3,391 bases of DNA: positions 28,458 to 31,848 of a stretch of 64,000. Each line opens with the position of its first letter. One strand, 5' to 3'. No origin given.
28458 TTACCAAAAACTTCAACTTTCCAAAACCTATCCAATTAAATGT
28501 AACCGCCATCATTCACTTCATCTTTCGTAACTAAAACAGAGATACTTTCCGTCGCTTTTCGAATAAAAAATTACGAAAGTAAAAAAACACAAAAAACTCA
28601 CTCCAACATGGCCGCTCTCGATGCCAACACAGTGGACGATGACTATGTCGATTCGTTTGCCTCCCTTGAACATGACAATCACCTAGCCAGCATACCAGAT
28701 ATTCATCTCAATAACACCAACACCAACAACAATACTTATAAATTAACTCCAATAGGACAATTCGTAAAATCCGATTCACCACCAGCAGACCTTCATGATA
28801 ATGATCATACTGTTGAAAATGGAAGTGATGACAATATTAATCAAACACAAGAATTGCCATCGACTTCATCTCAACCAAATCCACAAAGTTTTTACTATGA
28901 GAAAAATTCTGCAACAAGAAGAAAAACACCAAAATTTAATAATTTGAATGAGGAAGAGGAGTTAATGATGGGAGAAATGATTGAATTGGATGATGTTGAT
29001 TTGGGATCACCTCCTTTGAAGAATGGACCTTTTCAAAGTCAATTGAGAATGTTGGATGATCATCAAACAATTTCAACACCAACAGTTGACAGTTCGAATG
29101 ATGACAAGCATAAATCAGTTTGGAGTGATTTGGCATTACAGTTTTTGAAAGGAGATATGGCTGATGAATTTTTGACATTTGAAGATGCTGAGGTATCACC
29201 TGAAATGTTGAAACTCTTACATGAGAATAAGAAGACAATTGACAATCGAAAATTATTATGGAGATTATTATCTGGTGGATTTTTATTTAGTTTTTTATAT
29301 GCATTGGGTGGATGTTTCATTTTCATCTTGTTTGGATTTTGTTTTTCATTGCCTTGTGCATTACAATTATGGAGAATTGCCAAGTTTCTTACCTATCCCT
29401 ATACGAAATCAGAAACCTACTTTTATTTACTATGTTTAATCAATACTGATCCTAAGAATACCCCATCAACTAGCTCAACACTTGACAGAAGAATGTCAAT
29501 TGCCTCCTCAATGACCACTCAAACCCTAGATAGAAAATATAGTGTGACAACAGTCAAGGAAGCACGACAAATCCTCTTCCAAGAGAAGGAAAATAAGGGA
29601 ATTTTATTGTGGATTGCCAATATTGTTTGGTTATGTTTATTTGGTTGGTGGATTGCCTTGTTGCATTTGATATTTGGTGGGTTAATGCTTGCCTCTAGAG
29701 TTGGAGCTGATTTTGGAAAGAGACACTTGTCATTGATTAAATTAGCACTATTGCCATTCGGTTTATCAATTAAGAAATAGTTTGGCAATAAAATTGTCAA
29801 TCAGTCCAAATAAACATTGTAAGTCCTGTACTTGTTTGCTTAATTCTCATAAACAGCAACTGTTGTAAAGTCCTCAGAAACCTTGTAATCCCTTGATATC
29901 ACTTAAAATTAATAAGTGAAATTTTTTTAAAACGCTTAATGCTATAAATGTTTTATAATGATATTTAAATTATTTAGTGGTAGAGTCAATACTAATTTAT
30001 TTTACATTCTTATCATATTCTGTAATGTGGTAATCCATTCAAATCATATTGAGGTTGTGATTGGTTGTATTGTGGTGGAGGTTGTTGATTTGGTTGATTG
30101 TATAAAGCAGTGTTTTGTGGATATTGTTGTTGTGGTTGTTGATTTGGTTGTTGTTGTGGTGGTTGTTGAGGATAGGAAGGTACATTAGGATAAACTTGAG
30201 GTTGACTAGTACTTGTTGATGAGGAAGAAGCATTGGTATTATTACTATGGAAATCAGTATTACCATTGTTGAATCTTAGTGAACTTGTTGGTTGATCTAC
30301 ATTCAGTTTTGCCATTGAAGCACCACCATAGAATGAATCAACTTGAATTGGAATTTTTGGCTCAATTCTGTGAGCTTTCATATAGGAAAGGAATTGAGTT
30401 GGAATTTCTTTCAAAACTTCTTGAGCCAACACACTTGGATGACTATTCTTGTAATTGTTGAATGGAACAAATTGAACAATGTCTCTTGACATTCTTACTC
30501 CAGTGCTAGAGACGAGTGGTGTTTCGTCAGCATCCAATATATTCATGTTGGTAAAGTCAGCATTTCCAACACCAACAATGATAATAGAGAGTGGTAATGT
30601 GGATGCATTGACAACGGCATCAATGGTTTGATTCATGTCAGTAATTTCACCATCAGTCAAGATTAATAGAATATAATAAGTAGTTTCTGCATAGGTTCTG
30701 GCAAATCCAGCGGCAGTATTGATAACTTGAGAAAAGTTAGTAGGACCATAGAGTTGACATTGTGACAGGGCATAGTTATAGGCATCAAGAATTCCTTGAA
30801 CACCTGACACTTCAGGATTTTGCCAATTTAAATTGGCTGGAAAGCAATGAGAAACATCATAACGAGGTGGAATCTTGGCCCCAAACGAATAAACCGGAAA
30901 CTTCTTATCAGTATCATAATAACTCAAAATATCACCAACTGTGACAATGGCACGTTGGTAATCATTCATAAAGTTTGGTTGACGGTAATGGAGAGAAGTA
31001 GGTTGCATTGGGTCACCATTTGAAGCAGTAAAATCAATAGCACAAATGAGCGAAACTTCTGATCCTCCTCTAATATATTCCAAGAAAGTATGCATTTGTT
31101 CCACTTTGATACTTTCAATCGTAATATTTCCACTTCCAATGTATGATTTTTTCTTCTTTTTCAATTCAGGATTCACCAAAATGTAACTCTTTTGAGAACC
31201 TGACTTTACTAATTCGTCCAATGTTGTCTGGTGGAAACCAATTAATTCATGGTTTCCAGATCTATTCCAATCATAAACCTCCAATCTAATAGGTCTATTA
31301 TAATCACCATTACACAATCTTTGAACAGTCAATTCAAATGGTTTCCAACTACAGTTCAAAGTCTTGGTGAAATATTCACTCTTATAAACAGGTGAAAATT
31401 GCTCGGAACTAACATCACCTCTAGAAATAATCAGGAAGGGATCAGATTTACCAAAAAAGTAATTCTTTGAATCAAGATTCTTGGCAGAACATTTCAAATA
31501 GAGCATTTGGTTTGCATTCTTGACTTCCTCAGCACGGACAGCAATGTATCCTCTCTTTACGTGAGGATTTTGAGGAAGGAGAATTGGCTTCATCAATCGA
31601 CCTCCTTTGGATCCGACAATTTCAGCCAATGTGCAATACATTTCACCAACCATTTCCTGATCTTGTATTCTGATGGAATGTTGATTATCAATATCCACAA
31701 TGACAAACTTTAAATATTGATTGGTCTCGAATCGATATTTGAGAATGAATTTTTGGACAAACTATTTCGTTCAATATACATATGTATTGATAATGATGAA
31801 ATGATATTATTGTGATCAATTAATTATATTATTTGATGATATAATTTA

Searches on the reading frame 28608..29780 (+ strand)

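Call 63: search_protein_families(library=pfam, proteins=[window:28608-29780:+], max_evalue=0.0001)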
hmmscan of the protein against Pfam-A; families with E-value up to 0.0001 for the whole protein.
window:28608-29780:+ (390 aa): 1 family
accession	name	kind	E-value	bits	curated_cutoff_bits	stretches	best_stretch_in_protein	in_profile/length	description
PF03733.18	YccF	-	6.7e-17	62.3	27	1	336-385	1-50/51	Inner membrane component domain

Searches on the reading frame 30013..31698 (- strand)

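Call 63: search_protein_families(library=pfam, proteins=[window:30013-31698:-], max_evalue=0.0001)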
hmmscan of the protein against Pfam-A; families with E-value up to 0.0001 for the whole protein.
window:30013-31698:- (561 aa): 2 families
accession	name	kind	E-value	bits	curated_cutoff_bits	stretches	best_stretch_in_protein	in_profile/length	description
PF07002.22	Copine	-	8.9e-77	257.9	27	1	235-448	1-218/218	Copine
PF00168.36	C2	-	1.5e-10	41.6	22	1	70-168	8-97/104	C2 domain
